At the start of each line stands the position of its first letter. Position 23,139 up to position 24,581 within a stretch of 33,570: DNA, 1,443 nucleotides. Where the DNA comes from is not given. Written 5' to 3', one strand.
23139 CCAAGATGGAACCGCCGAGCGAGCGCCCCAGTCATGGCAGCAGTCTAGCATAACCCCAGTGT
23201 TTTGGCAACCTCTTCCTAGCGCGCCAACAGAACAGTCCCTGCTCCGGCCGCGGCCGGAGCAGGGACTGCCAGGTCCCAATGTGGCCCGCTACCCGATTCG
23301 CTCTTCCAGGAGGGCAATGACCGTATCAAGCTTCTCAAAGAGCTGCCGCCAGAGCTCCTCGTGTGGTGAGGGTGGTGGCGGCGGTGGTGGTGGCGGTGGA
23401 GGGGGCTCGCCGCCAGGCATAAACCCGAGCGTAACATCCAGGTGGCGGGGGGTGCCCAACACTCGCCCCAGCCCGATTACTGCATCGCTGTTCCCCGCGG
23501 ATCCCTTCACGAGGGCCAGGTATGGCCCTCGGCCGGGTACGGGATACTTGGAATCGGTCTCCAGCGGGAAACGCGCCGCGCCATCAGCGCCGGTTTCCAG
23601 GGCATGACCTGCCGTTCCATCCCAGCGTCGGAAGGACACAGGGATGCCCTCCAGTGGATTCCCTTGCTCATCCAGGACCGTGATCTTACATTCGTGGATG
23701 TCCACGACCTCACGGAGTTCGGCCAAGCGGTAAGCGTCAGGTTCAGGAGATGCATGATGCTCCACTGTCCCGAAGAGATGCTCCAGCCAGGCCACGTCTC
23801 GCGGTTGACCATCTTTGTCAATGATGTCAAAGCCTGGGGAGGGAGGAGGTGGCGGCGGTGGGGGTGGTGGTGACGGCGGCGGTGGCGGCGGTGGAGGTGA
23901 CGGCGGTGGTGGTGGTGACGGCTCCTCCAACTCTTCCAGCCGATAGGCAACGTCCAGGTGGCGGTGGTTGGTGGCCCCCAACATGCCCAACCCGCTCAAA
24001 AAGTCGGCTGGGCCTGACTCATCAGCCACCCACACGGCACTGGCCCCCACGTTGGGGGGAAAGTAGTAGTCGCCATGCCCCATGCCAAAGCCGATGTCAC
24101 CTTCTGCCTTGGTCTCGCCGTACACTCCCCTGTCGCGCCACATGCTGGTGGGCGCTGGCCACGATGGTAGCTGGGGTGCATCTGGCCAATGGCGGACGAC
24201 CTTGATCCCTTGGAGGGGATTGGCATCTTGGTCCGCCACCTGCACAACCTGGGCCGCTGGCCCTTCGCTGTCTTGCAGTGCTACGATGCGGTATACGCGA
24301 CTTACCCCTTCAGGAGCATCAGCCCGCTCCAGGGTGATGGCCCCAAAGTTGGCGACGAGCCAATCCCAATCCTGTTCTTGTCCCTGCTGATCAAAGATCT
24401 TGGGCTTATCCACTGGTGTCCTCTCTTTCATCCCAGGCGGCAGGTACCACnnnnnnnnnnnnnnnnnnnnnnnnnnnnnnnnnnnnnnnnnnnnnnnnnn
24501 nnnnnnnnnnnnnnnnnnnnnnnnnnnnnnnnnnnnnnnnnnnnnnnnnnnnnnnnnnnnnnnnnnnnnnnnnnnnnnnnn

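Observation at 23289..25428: Two adjacent signal-peptide-less proteins share a C-terminal amphipathic-helix tag placed behind a proline spacer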

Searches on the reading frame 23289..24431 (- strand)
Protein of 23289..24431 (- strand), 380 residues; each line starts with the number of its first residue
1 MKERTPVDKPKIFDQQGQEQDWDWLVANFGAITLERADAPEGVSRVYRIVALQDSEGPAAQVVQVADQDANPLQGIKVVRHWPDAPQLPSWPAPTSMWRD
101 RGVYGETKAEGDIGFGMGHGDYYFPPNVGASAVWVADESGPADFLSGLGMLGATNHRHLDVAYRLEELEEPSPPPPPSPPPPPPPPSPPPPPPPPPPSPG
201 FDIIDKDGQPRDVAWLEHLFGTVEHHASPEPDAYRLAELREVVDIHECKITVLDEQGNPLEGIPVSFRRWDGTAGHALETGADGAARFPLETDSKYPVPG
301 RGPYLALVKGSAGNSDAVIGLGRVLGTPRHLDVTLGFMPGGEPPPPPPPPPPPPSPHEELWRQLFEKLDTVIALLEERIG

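Call 5: search_protein_families(library=pfam, proteins=[window:23289-24431:-], max_evalue=0.01)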
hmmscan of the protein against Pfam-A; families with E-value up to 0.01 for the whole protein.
window:23289-24431:- (380 aa): 3 families
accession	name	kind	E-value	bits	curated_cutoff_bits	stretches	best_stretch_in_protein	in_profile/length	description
PF02369.22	Big_1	-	1.1e-05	25.9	34.9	1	246-292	19-68/93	Bacterial Ig-like domain (group 1)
PF13620.12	CarboxypepD_reg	-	0.0024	18.6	32.3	0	251-292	5-47/82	Carboxypeptidase regulatory-like domain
PF24025.1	Ig_DR_A0283-like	-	0.0082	16.9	27.1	0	247-303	8-65/102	DR_A0283-like, Ig-like domain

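Call 6: search_protein_families(library=phrogs, proteins=[window:23289-24431:-], max_evalue=0.01)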
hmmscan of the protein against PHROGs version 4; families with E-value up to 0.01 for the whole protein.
window:23289-24431:- (380 aa): 0 families

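Call 10: find_homologous_proteins(query=window:23289-24431:-)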
Query window:23289-24431:- (380 aa): 76 proteins with E <= 0.001 among 8000 candidates.
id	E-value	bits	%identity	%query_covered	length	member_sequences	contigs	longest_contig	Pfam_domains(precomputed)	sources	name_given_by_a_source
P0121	1.0e-157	543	61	100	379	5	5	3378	PF02369.23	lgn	-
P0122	6.1e-156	538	63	98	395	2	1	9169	-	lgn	-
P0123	3.5e-155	535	62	98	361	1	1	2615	PF02369.23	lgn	-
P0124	9.5e-155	534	62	98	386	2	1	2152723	-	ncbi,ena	-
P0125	4.1e-154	531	64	98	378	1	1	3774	-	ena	-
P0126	9.0e-134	464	42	97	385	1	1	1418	PF02369.23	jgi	jgi:hypothetical protein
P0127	1.2e-121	425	45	88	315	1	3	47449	PF17789.8,PF02369.23,PF24025.2,PF13620.13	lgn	-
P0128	1.2e-119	418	47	88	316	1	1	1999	PF17789.8,PF02369.23,PF24025.2,PF13620.13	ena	-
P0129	2.2e-118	414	61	58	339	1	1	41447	PF02369.23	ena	-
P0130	5.4e-106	373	48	98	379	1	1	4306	-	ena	-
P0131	7.8e-88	313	63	43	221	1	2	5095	-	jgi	jgi:hypothetical protein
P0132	4.2e-87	311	70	43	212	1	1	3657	-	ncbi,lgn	-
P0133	1.8e-86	309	70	43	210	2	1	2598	-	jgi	jgi:hypothetical protein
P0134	5.4e-86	307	74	43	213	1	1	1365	-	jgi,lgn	jgi:hypothetical protein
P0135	1.4e-84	302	70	43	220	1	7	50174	-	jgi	jgi:hypothetical protein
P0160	3.6e-75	271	63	43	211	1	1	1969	-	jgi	jgi:hypothetical protein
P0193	1.4e-22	98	38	43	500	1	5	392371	-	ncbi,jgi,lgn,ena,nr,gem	ncbi:MAG TPA: hypothetical protein PKO09_03460 [Anaerolineae bacterium]|nr:hypothetical protein [Ana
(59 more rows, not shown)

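Call 40: predict_structure(alignment_id=A4)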
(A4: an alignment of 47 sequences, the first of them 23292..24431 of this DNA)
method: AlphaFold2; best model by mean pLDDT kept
length: 380 residues; sequences in the alignment: 47
mean_pLDDT: 90.6   pTM: 0.55
mean pLDDT of the five models: 90.6, 90.3, 89.9, 86.6, 85.5
residues with pLDDT >= 90: 278; 70-90: 75; 50-70: 23; < 50: 4
segments of 3 or more residues with pLDDT < 50: 1-4
pLDDT, mean of each block of 10 residues (from residue 1): 61 98 94 94 95 96 98 98 97 96 98 95 92 98 98 95 94 67 71 72 97 95 89 94 96 96 92 87 96 87 89 82 95 94 79 77 95 93
secondary structure, 60 per line:
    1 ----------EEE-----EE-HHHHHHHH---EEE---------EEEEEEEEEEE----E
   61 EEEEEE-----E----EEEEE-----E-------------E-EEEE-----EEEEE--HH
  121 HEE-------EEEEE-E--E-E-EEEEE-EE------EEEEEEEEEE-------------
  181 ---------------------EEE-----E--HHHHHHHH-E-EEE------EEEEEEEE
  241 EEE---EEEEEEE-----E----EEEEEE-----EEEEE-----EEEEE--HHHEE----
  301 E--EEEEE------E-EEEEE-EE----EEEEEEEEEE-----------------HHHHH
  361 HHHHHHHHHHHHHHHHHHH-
elements in order: E11-13 H22-29 E33-35 E45-55 E60-66 E77-81 E103-106 E112-116 E131-135 E144-148 E158-167 E202-204 H213-220 E224-226 E233-243 E247-253 E264-269 E275-279 E285-289 E304-308 E317-321 E329-338 H356-379

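Call 45: fold_search(model_id=the predicted structure, library=pdb)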
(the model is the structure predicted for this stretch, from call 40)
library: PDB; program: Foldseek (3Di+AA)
matches with E <= 10: 1167; with E <= 0.001: 8
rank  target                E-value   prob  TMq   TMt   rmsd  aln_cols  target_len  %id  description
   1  6fwv_B                2.5e-04  0.97  0.18  0.13  28.5       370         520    9  The Bacillus anthracis TIE protein (released 2018-08-08)
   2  6fwv_A                3.7e-04  1.00  0.17  0.13  18.2       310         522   10  The Bacillus anthracis TIE protein (released 2018-08-08)
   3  5hts_E                8.0e-04  0.96  0.19  0.28  20.6       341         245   12  Crystal structure of shaft pilin spaA from Lactobacillus rhamnosus GG - D295N mutant (released 2016-07-20)
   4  5hts_C                8.0e-04  0.93  0.19  0.27  20.5       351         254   11  Crystal structure of shaft pilin spaA from Lactobacillus rhamnosus GG - D295N mutant (released 2016-07-20)
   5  5hts_D                8.9e-04  0.85  0.18  0.25  21.2       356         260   11  Crystal structure of shaft pilin spaA from Lactobacillus rhamnosus GG - D295N mutant (released 2016-07-20)
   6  5hts_B                8.9e-04  0.80  0.17  0.24  21.1       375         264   11  Crystal structure of shaft pilin spaA from Lactobacillus rhamnosus GG - D295N mutant (released 2016-07-20)
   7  4oq1                  9.4e-04  0.89  0.16  0.18  17.9       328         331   10  Structure of the Streptococcal ancillary pilin (released 2014-04-23)
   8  5f44_C                1.0e-03  0.93  0.18  0.25  20.2       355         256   10  Crystal structure of shaft pilin spaA from Lactobacillus rhamnosus GG (released 2016-07-20)
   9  8qox_B                1.3e-03  0.95  0.17  0.15  14.8       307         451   10  Two-component assembly of SlaA and SlaB S-layer proteins of Sulfolobus acidocaldarius (released 2024-02-21)
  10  5j4m_C                1.4e-03  0.89  0.18  0.25  20.1       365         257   12  Crystal structure of shaft pilin SpaA from Lactobacillus rhamnosus GG - E269A/D295N double mutant (released 2016-07-20)
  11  5j4m_A                1.6e-03  0.85  0.18  0.24  20.0       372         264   11  Crystal structure of shaft pilin SpaA from Lactobacillus rhamnosus GG - E269A/D295N double mutant (released 2016-07-20)
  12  5hbb_B                1.8e-03  0.80  0.18  0.25  21.0       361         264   11  Crystal structure of shaft pilin spaA from Lactobacillus rhamnosus GG - E139A mutant (released 2016-07-20)
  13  5f44_B                1.8e-03  0.77  0.16  0.22  20.5       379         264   10  Crystal structure of shaft pilin spaA from Lactobacillus rhamnosus GG (released 2016-07-20)
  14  5f44_A                2.1e-03  0.80  0.17  0.23  19.3       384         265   11  Crystal structure of shaft pilin spaA from Lactobacillus rhamnosus GG (released 2016-07-20)
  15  5hts_A                2.2e-03  0.89  0.19  0.27  20.9       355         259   11  Crystal structure of shaft pilin spaA from Lactobacillus rhamnosus GG - D295N mutant (released 2016-07-20)
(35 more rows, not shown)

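Call 73: search_protein_families(library=ncbifam, proteins=[window:23292-24431:-], max_evalue=0.01)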
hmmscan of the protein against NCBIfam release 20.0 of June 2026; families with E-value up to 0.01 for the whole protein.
window:23292-24431:- (380 aa): 0 families

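Call 74: search_protein_families(library=padloc, proteins=[window:23292-24431:-], max_evalue=0.01)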
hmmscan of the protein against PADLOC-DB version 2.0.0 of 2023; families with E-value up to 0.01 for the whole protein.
window:23292-24431:- (380 aa): 0 families

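Call 82: search_protein_families(library=pfam, proteins=[P0193], max_evalue=0.1)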
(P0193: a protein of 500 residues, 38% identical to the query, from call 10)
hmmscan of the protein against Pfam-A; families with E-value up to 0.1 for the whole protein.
P0193 (500 aa): 1 family
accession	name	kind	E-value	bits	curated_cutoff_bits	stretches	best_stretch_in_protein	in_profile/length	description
PF02369.22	Big_1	-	0.066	13.8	34.9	0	95-119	17-41/93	Bacterial Ig-like domain (group 1)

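Call 87: fold_search(model_id=the predicted structure, library=viral)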
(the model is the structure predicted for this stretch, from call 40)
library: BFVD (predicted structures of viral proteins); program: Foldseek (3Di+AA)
matches with E <= 10: 750; with E <= 0.001: 12
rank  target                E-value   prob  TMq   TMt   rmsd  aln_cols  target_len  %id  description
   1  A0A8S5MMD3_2          7.8e-06  1.00  0.17  0.07  22.7       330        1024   11  Baseplate J like protein [Siphoviridae sp. ctxc31]
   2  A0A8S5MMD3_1          1.1e-05  1.00  0.17  0.07  23.0       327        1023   12  Baseplate J like protein [Siphoviridae sp. ctxc31]
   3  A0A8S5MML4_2          1.2e-05  1.00  0.16  0.08  24.1       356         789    8  Cell wall surface anchor family domain protein [Siphoviridae sp. ctxc31]
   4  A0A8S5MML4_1          3.9e-05  0.99  0.16  0.08  25.6       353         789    8  Cell wall surface anchor family domain protein [Siphoviridae sp. ctxc31]
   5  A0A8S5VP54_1          9.5e-05  1.00  0.18  0.05  22.1       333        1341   11  (no name in the UniProt tables at hand)
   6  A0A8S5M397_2          1.0e-04  0.77  0.11  0.06  17.5       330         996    9  FdeC-like protein [Siphoviridae sp. ctqpo8]
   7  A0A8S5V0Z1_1          1.6e-04  0.99  0.18  0.08  24.2       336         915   10  Putative membrane protein [Siphoviridae sp. ct3r22]
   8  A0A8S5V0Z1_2          2.7e-04  0.94  0.16  0.07  21.8       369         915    9  Putative membrane protein [Siphoviridae sp. ct3r22]
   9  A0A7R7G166            3.6e-04  0.96  0.15  0.20  19.3       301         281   11  (no name in the UniProt tables at hand)
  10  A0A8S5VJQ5            8.3e-04  1.00  0.16  0.12  13.2       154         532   18  (no name in the UniProt tables at hand)
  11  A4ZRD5                8.7e-04  0.63  0.15  0.10  21.1       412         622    9  Structural protein [Synechococcus phage Syn5]
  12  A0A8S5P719            9.8e-04  0.99  0.18  0.07  18.1       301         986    9  Baseplate wedge protein (Fragment) [Herelleviridae sp. cttEB8]
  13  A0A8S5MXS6            1.8e-03  1.00  0.17  0.12   4.2       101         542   10  Tail collar fiber protein [Myoviridae sp. ctRRy11]
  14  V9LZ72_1              3.1e-03  0.57  0.14  0.05  18.3       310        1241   11  Uncharacterized protein [Vibrio phage VP4B]
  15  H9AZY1                3.7e-03  0.90  0.15  0.14  19.9       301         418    9  VP17 [Haloarcula hispanica icosahedral virus 2]
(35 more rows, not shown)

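Call 97: find_encoding_contigs(protein=P0160, flank=3000, max_places=3)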
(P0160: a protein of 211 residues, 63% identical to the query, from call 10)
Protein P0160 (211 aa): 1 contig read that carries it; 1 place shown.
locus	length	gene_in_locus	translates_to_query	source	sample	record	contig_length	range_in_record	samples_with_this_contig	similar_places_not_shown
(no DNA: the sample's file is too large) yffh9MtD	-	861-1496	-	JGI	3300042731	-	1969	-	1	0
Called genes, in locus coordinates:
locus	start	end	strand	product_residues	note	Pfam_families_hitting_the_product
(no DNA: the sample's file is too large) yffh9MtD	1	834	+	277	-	?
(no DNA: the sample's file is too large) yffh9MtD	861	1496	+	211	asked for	-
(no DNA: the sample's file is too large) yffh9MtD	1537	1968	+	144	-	?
